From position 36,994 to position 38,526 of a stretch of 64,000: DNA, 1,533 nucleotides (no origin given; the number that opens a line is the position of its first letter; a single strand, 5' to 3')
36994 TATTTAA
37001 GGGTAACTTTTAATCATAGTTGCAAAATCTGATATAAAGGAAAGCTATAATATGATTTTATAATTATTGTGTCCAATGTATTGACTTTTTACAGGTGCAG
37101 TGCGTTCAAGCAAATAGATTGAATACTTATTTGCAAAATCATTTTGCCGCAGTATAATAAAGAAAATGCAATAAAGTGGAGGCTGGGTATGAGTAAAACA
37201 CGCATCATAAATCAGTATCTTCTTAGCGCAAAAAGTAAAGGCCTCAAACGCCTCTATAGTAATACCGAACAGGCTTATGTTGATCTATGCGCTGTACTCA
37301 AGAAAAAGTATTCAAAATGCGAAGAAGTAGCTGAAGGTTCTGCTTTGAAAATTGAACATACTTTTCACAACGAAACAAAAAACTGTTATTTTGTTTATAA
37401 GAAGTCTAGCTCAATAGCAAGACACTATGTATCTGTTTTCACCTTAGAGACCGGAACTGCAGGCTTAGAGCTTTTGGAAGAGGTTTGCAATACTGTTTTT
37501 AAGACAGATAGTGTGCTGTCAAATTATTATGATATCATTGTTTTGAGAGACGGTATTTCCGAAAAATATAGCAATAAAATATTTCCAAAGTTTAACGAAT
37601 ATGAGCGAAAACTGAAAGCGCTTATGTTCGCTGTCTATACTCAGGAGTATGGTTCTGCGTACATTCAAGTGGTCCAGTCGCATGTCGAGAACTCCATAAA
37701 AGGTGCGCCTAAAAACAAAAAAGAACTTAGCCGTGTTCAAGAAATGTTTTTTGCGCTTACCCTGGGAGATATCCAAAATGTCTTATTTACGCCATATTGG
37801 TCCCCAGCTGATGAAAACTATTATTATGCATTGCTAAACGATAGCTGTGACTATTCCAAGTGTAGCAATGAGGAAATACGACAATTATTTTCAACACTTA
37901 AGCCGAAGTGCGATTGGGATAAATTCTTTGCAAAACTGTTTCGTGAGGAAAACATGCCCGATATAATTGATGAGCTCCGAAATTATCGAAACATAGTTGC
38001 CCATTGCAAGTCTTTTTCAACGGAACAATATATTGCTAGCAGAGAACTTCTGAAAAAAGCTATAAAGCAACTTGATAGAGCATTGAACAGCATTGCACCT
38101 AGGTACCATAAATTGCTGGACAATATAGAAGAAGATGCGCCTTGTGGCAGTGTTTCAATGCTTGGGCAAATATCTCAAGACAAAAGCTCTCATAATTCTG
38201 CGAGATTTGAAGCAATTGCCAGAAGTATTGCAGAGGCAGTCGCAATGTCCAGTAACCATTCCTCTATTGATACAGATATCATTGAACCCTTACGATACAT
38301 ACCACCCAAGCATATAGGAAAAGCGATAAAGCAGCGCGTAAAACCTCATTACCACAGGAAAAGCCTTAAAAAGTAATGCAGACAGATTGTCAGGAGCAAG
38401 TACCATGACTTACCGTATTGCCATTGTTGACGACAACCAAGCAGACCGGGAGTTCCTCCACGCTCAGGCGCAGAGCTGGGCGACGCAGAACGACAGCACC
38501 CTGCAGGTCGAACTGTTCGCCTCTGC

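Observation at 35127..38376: AT-rich candidate defence cassette: PD-(D/E)xK-like protein, split ABC-type ATPase and a divergent HEPN protein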

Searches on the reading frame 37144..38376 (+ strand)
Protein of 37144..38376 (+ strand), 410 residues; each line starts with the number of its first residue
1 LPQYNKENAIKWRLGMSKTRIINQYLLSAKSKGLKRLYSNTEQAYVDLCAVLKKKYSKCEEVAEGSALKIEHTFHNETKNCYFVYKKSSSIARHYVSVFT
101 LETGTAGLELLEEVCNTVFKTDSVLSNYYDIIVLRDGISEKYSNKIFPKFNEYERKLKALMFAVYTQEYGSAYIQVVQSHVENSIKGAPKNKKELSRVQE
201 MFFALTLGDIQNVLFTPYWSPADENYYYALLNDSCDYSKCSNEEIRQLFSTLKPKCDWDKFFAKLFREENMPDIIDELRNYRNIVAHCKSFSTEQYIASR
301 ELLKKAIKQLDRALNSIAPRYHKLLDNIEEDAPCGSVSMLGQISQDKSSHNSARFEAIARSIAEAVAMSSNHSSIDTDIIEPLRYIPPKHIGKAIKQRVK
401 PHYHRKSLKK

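Call 4: search_protein_families(library=pfam, proteins=[window:37144-38376:+], max_evalue=1)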
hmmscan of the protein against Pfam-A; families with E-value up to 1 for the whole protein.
window:37144-38376:+ (410 aa): 3 families
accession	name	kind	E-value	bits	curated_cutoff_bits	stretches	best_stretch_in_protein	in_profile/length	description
PF18731.6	HEPN_Swt1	-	1.9e-06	28.6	27.5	1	238-296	45-100/115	Swt1-like HEPN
PF18735.6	HEPN_RiboL-PSP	-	0.005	17.2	28.4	1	236-314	97-189/191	RiboL-PSP-HEPN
PF01745.22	IPT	-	0.12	12.2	20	1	235-335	129-225/233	Isopentenyl transferase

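Call 5: search_protein_families(library=padloc, proteins=[window:37144-38376:+], max_evalue=1)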
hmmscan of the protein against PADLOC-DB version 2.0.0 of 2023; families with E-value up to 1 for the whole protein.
window:37144-38376:+ (410 aa): 2 families
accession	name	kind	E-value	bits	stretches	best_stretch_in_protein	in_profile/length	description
PDLC01824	CARF2--CARF_HEPN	-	0.0063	14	1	243-315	303-374/376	-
PDLC01488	Cas11a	-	0.022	13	1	262-327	4-68/105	CAS-I-A; effector_SS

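Call 9: search_protein_families(library=ncbifam, proteins=[window:37144-38376:+], max_evalue=0.1)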
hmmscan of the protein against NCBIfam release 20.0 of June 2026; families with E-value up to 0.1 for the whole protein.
window:37144-38376:+ (410 aa): 1 family
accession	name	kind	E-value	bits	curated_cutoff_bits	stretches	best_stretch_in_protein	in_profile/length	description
NF007777.0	PRK10466.1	equivalog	0.0091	15.7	190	1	100-162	38-106/164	HyaD/HybD family hydrogenase maturation endopeptidase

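Call 12: find_homologous_proteins(query=window:37189-38376:+, max_evalue=0.001)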
Query window:37189-38376:+ (395 aa): 5 proteins with E <= 0.001 among 4378 candidates.
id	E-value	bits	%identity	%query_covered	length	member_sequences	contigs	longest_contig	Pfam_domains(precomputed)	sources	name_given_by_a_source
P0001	1.8e-248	842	95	100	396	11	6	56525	PF18731.7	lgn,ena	-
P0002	7.6e-238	807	91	100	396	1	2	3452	PF18731.7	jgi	-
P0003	4.4e-222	755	86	100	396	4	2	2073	PF18731.7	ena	-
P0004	1.1e-184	632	70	100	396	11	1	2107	PF18731.7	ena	-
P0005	8.8e-25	106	36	47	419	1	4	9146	-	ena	-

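Call 15: find_encoding_contigs(protein=P0001, flank=6000, max_places=8)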
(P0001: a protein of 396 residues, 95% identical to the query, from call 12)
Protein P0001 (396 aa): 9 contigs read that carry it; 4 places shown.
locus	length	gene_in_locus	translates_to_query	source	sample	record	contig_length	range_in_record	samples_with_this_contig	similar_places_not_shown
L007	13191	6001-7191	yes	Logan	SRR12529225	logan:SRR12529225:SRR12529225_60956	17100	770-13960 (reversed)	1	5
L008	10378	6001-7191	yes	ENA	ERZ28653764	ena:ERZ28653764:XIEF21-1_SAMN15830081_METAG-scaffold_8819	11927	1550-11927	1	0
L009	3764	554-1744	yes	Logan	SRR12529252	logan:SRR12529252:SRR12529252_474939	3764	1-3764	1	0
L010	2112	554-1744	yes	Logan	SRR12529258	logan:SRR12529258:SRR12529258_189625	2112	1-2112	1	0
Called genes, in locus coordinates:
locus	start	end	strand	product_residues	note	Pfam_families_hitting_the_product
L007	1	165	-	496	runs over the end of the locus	-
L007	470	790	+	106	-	PF21983:NikA-like (weak)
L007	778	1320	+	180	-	PF03432:Relaxase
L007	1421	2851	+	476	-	-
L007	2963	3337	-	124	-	PF12957:DUF3846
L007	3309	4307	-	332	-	PF13522:GATase_6, PF13537:GATase_7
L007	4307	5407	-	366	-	PF12224:Amidoligase_2 (faint)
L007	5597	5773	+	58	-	PF12728:HTH_17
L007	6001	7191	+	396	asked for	PF18731:HEPN_Swt1 (weak)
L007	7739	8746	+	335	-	PF01032:FecCD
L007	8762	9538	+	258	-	PF02463:SMC_N (faint), PF00005:ABC_tran, PF13304:AAA_21 (faint)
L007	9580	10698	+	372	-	PF01497:Peripla_BP_2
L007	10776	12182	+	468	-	PF01656:CbiA, PF13500:AAA_26 (faint), PF07685:GATase_3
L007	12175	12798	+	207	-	PF02570:CbiC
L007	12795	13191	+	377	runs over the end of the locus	PF01888:CbiD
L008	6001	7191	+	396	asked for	PF18731:HEPN_Swt1 (weak)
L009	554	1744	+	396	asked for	PF18731:HEPN_Swt1 (weak)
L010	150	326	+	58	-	PF12728:HTH_17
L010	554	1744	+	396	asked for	PF18731:HEPN_Swt1 (weak)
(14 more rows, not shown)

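Call 27: search_protein_representatives(protein=window:37189-38376:+)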
Query: 395 residues. Proteins with E-value up to 0.001 (for the whole library): 476; up to 1e-10: 235; up to 1e-30: 10. The best 150 are listed.
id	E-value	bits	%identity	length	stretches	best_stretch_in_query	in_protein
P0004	3.6e-185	631.9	70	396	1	1-395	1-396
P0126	1.0e-67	245.5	94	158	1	1-126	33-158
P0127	4.3e-59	217.1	36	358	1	6-300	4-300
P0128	3.8e-33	131.8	34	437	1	74-299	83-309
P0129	7.7e-33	130.7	37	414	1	89-299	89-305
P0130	1.1e-32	130.2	35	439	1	74-300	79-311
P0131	5.5e-32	127.9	37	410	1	110-299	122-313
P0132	1.0e-31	127.1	31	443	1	108-357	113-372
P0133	3.5e-31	125.3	34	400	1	85-291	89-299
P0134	6.8e-31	124.3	35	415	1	89-301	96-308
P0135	1.4e-30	123.4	34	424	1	79-300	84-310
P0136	1.6e-30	123.1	32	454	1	56-295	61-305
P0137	1.9e-30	122.9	31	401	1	95-303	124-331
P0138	2.8e-30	122.3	37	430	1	95-308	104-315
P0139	4.2e-30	121.7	36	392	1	93-301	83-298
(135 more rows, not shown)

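Call 34: search_protein_families(library=pfam, alignment_id=A2, max_evalue=0.01)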
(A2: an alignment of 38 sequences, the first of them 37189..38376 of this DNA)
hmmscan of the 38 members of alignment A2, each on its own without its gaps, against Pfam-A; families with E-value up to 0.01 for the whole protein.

A. member 1, window:37189-38376:+ (395 aa): 2 families
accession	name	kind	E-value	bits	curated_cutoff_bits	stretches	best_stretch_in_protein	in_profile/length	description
PF18731.6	HEPN_Swt1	-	1.8e-06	28.7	27.5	1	223-281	45-100/115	Swt1-like HEPN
PF18735.6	HEPN_RiboL-PSP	-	0.0045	17.4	28.4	1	221-299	97-189/191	RiboL-PSP-HEPN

B. families by the number of members that match (of 38 scanned): 12 families
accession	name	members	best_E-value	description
PF18731.6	HEPN_Swt1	34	1.6e-07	Swt1-like HEPN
PF24611.2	Spectrin_Anc-1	1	0.0003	Nuclear anchorage protein 1, spectrin-like repeat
PF00067.27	p450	1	0.00082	Cytochrome P450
PF18736.6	pEK499_p136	1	0.00086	HEPN pEK499 p136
PF11815.13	DUF3336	1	0.00096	Domain of unknown function (DUF3336)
PF08766.16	DEK_C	1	0.0011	DEK C terminal domain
PF24395.1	OLD-like_TOPRIM_1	1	0.0018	OLD-like TOPRIM 1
PF08283.16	Gemini_AL1_M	1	0.0039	Geminivirus rep protein central domain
PF18735.6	HEPN_RiboL-PSP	1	0.0045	RiboL-PSP-HEPN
PF18593.6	CdiI_2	1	0.0076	CdiI immunity protein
PF21893.1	DUF6918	1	0.0084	Family of unknown function (DUF6918)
PF09361.15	Phasin_2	1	0.009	Phasin protein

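Call 36: find_related_loci(query=A2, collection=viral_contigs, flank=5000)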
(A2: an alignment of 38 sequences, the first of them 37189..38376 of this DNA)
Query A2 (395 aa) in viral_contigs; peptide patterns used: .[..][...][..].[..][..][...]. (x = any residue, [..] = any of these).
4 stretches matched a pattern, but none encodes a relative of the query by tblastn (E <= 1e-3).

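Call 38: find_related_loci(query=A3, collection=metagenome_contigs, flank=5000)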
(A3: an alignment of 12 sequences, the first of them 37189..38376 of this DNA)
Query A3 (395 aa) in metagenome_contigs; peptide patterns used: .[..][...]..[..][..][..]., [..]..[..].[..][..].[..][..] (x = any residue, [..] = any of these).
147 stretches matched a pattern; 64 encode a relative of the query (tblastn E <= 1e-3); 64 distinct loci.
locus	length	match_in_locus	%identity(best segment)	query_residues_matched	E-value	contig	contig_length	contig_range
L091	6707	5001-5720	36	61-299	7e-43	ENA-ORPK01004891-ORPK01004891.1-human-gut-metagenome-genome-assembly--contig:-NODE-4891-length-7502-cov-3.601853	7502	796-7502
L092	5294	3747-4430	37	77-299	6e-39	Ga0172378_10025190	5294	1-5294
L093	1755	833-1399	38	117-299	4e-39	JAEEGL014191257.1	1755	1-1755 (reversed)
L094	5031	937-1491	39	117-299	3e-38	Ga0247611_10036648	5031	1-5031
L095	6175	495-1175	32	76-301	3e-38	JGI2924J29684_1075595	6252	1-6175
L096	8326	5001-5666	36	79-299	5e-37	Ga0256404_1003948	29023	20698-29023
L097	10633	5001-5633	37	93-302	4e-37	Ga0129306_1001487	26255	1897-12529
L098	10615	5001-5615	37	90-290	8e-37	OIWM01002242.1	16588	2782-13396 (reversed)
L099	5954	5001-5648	36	91-308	1e-36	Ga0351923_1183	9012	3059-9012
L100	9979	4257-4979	32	76-299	3e-36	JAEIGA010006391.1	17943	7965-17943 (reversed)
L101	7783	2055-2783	34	121-343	1e-35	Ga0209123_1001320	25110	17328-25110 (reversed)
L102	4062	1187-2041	31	76-369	2e-35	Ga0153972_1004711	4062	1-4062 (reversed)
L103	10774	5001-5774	31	59-300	4e-35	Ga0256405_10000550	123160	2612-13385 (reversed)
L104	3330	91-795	33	121-334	5e-35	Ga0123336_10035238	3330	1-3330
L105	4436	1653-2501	30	54-328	5e-35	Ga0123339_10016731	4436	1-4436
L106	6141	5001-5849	30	54-328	5e-35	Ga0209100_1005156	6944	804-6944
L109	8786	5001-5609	34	92-290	7e-34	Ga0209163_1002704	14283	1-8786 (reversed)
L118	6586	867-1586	33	49-281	2e-31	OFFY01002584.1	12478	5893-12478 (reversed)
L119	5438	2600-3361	31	49-299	4e-31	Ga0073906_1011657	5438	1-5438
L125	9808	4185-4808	34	94-281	5e-30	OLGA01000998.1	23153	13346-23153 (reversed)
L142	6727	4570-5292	30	89-353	2e-27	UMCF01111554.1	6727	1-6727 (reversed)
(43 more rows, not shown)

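Call 42: search_protein_families(library=pfam, proteins=[L109:6316-8001:+, L118:2558-3889:-, L119:3682-4476:+, L106:3763-4563:-, L106:3078-3662:-, L101:4562-5200:-, L096:2502-3905:+, L125:2585-3817:+, L142:5765-6619:-], max_evalue=0.001)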
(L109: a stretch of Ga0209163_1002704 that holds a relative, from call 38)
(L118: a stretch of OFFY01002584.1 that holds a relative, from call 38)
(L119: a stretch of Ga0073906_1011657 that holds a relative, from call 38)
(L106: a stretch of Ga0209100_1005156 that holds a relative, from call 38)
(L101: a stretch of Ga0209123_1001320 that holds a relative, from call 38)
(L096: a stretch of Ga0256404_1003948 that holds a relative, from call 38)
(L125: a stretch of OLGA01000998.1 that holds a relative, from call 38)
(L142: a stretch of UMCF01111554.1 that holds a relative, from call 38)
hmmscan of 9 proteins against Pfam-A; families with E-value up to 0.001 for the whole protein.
L109:6316-8001:+ (561 aa): 3 families
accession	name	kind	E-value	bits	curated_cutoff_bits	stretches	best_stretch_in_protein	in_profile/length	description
PF00239.26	Resolvase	-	5.8e-18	65.8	23.3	1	13-163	5-145/145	Resolvase, N terminal domain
PF07508.19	Recombinase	-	5.7e-15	55.9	21.1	1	196-277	2-89/102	Recombinase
PF13408.12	Zn_ribbon_recom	-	6.3e-08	33.3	25.3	1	314-380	1-55/58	Recombinase zinc beta ribbon domain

L118:2558-3889:- (443 aa): 1 family
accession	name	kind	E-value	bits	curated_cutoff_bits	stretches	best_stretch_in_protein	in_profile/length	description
PF00589.27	Phage_integrase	-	6.2e-31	107.9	27.1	1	206-426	2-170/172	Phage integrase family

L119:3682-4476:+ (264 aa): 0 families

L106:3763-4563:- (266 aa): 1 family
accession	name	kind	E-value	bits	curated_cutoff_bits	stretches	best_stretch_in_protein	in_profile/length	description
PF05822.18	UMPH-1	-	1.6e-28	100.3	23.7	1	43-255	21-240/246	Pyrimidine 5'-nucleotidase (UMPH-1)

L106:3078-3662:- (194 aa): 1 family
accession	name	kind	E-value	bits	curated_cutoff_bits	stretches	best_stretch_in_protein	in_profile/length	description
PF01765.24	RRF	-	1.5e-63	213.9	29.7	1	31-192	3-164/164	Ribosome recycling factor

L101:4562-5200:- (212 aa): 2 families
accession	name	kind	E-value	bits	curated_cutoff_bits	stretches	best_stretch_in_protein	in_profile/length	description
PF00753.33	Lactamase_B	-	9.1e-25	88.2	22.7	1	16-195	6-196/196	Metallo-beta-lactamase superfamily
PF19583.5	ODP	-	1e-09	39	27.2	1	18-196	5-194/194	ODP family beta lactamase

L096:2502-3905:+ (467 aa): 12 families
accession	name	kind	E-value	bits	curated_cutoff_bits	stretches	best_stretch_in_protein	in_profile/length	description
PF13749.12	HATPase_c_4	-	2.1e-18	66.6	26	1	292-376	1-86/89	Putative ATP-dependent DNA helicase recG C-terminal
PF04326.19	SLFN_AlbA_2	-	4.2e-15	56.8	25.3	1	19-124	1-117/118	Schlafen, AlbA_2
PF13412.12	HTH_24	-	1.8e-08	34.3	21.9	1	407-452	3-48/48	Winged helix-turn-helix DNA-binding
PF12802.13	MarR_2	-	1e-07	32.5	27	1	405-458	3-57/61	MarR family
PF08279.18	HTH_11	-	4.2e-07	30.2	25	1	413-461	6-54/55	HTH domain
PF13545.12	HTH_Crp_2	-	5.8e-06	26.6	27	1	423-455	24-56/70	Crp-like helix-turn-helix domain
PF01978.25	TrmB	-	9.7e-06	25.8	25.6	1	405-459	6-60/68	Sugar-specific transcriptional regulator TrmB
PF01047.28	MarR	-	9.9e-06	25.8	24.6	1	411-454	7-50/59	MarR family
PF13384.12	HTH_23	-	4.9e-05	23.5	24.6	1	415-450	12-46/50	Homeodomain-like domain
PF09339.16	HTH_IclR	-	5.5e-05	23.3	22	1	413-454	9-51/52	IclR helix-turn-helix domain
PF04703.18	FaeA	-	0.00038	21.2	20.7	1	419-465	14-61/62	FaeA-like protein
PF00196.25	GerE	-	0.00047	20.2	23.5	0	404-448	2-44/57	Bacterial regulatory proteins, luxR family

L125:2585-3817:+ (410 aa): 1 family
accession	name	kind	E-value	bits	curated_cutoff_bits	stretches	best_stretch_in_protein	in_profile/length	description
PF00145.23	DNA_methylase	-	3.3e-65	221.1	22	1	7-404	1-320/324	C-5 cytosine-specific DNA methylase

L142:5765-6619:- (284 aa): 4 families
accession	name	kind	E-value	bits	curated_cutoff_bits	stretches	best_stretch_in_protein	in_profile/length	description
PF00665.32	rve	-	5.2e-24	84.9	32.6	1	124-222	2-102/102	Integrase core domain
PF13276.12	HTH_21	-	4.1e-15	56.2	28.1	1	46-102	3-59/60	HTH-like domain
PF13333.12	rve_2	-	1.4e-11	44.8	22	1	229-281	1-54/56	Integrase core domain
PF13683.12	rve_3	-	2.9e-09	37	26.5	1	210-266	1-57/67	Integrase core domain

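Call 43: predict_structure(alignment_id=A2)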
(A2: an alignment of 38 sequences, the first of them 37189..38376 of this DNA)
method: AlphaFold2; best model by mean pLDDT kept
length: 395 residues; sequences in the alignment: 38
mean_pLDDT: 78.4   pTM: 0.69
mean pLDDT of the five models: 78.4, 77.2, 76.4, 71.7, 69.7
residues with pLDDT >= 90: 196; 70-90: 96; 50-70: 21; < 50: 82
segments of 3 or more residues with pLDDT < 50: 306-310, 312-341, 351-395
pLDDT, mean of each block of 10 residues (from residue 1): 82 96 94 95 90 90 94 92 94 93 90 95 94 96 93 83 76 69 82 91 86 80 89 88 94 93 94 88 97 96 60 43 37 43 54 41 34 39 36 36
secondary structure, 60 per line:
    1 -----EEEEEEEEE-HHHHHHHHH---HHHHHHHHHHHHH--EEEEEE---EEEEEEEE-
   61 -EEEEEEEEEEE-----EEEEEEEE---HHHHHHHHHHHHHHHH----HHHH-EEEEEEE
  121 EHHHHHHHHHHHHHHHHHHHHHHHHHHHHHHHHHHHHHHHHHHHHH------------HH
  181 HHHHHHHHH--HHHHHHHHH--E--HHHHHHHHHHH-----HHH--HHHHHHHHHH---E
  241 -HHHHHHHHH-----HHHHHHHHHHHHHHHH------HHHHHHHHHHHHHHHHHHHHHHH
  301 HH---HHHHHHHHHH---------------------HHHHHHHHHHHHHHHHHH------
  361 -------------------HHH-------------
elements in order: E6-14 H16-24 H28-40 E43-48 E52-59 E62-72 E78-85 H89-104 H109-112 E114-121 H122-166 H179-189 H192-200 H206-216 H227-236 H242-250 H256-271 H278-302 H306-315 H337-354

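Call 49: fold_search(model_id=the predicted structure, library=pdb)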
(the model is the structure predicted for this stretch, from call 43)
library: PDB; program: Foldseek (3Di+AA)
matches with E <= 10: 1174; with E <= 0.001: 0
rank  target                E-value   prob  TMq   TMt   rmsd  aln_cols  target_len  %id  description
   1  2y8l_A                8.7e-03  1.00  0.18  0.58   4.8        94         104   13  Structure of the regulatory fragment of mammalian aMPK in complex with two ADP (released 2011-03-16)
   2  2ya3_A                9.2e-03  1.00  0.18  0.59   3.7        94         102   12  STRUCTURE OF THE REGULATORY FRAGMENT OF MAMMALIAN AMPK IN COMPLEX WITH COUMARIN ADP (released 2011-03-16)
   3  8ho2_B                9.7e-03  0.69  0.12  0.23  10.7       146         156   12  crystal structure of Norcoclaurine synthase from Chinese lotus (Nelumbo nucicera) (released 2023-12-06)
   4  9mw0_D                1.0e-02  0.66  0.20  0.12  18.5       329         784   10  Bipartite complex of MmpL5-AcpM from Mycolicibacterium smegmatis (released 2025-07-30)
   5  5wi2_A                1.4e-02  1.00  0.18  0.64   3.9       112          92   12  Crystal structure of the KA1 domain from human Chk1 (released 2017-10-04)
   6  2k7h_MODEL_1_A        1.4e-02  0.82  0.15  0.27   7.2       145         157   12  NMR solution structure of soybean allergen Gly m 4 (released 2009-05-05)
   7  4eak_A                1.5e-02  1.00  0.17  0.65   2.5        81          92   12  Co-crystal structure of an AMPK core with ATP (released 2012-06-06)
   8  4yom_A                1.6e-02  1.00  0.19  0.61   3.8        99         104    7  Structure of SAD kinase (released 2015-12-16)
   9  2v8q_A                1.9e-02  1.00  0.17  0.59   2.9        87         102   11  Crystal structure of the regulatory fragment of mammalian AMPK in complexes with AMP (released 2007-09-25)
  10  5wi2_B                2.5e-02  1.00  0.19  0.69   3.0       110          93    8  Crystal structure of the KA1 domain from human Chk1 (released 2017-10-04)
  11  2d4r_A                2.5e-02  0.57  0.15  0.28   7.6       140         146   13  Crystal structure of TTHA0849 from Thermus thermophilus HB8 (released 2005-12-13)
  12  8ho2_A                2.5e-02  0.54  0.12  0.23  10.8       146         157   13  crystal structure of Norcoclaurine synthase from Chinese lotus (Nelumbo nucicera) (released 2023-12-06)
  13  5kq5_A                3.1e-02  1.00  0.19  0.20   4.0       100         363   14  AMPK bound to allosteric activator (released 2016-08-17)
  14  2d4r_C                3.1e-02  0.54  0.15  0.28   7.6       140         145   13  Crystal structure of TTHA0849 from Thermus thermophilus HB8 (released 2005-12-13)
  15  4eag_A                3.5e-02  1.00  0.17  0.63   3.0        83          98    7  Co-crystal structure of an chimeric AMPK core with ATP (released 2012-06-06)
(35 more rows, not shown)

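Call 52: find_encoding_contigs(protein=P0005, flank=6000, max_places=3)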
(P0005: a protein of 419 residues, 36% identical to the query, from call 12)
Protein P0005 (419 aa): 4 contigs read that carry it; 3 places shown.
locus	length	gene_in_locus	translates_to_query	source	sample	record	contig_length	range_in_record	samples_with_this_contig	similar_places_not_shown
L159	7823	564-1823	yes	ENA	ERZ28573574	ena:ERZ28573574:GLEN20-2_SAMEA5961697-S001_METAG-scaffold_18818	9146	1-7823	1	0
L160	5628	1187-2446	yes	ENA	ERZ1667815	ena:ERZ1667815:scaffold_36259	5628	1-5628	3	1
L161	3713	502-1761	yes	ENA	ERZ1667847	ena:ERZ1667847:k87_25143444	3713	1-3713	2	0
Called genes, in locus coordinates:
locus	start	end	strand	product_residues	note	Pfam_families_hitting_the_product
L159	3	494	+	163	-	?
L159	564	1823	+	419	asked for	-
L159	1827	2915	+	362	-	-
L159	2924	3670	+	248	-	-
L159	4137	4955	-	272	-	PF00596:Aldolase_II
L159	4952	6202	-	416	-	PF06134:RhaA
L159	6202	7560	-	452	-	PF00370:FGGY_N, PF02782:FGGY_C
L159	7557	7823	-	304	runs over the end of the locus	PF17389:Bac_rhamnosid6H, PF17390:Bac_rhamnosid_C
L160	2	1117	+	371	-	?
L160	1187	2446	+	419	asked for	-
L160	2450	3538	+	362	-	-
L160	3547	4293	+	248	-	-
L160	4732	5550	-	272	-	PF00596:Aldolase_II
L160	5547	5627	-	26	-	?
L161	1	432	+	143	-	?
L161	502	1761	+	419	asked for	-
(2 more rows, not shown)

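Call 58: find_encoding_contigs(protein=P0002, flank=4000, max_places=3)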
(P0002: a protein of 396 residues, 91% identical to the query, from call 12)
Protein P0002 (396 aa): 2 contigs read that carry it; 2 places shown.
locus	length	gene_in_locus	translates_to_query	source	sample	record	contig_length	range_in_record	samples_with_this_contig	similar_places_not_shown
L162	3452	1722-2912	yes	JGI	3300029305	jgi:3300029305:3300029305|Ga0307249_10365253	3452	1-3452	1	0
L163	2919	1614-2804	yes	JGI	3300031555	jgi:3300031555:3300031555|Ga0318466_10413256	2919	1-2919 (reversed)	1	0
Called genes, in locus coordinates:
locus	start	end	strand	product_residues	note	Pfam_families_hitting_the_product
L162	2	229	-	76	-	?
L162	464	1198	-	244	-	-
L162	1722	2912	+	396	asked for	PF18731:HEPN_Swt1 (weak)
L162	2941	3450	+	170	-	?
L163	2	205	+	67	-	?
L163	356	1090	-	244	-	-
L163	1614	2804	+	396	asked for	PF18731:HEPN_Swt1 (weak)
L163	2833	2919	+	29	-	?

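Call 59: find_encoding_contigs(protein=P0004, flank=4000, max_places=3)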
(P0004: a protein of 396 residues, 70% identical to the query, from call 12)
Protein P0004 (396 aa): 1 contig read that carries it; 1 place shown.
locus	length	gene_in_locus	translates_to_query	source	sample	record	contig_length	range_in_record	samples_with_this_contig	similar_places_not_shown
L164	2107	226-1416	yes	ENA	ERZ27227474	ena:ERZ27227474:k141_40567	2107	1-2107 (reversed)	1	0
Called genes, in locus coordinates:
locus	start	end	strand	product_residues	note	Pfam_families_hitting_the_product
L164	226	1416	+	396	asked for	PF18731:HEPN_Swt1 (weak)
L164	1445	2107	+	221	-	?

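Call 60: search_protein_families(library=phrogs, proteins=[window:37189-38376:+], max_evalue=0.001)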
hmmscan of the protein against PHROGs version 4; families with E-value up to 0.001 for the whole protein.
window:37189-38376:+ (395 aa): 0 families
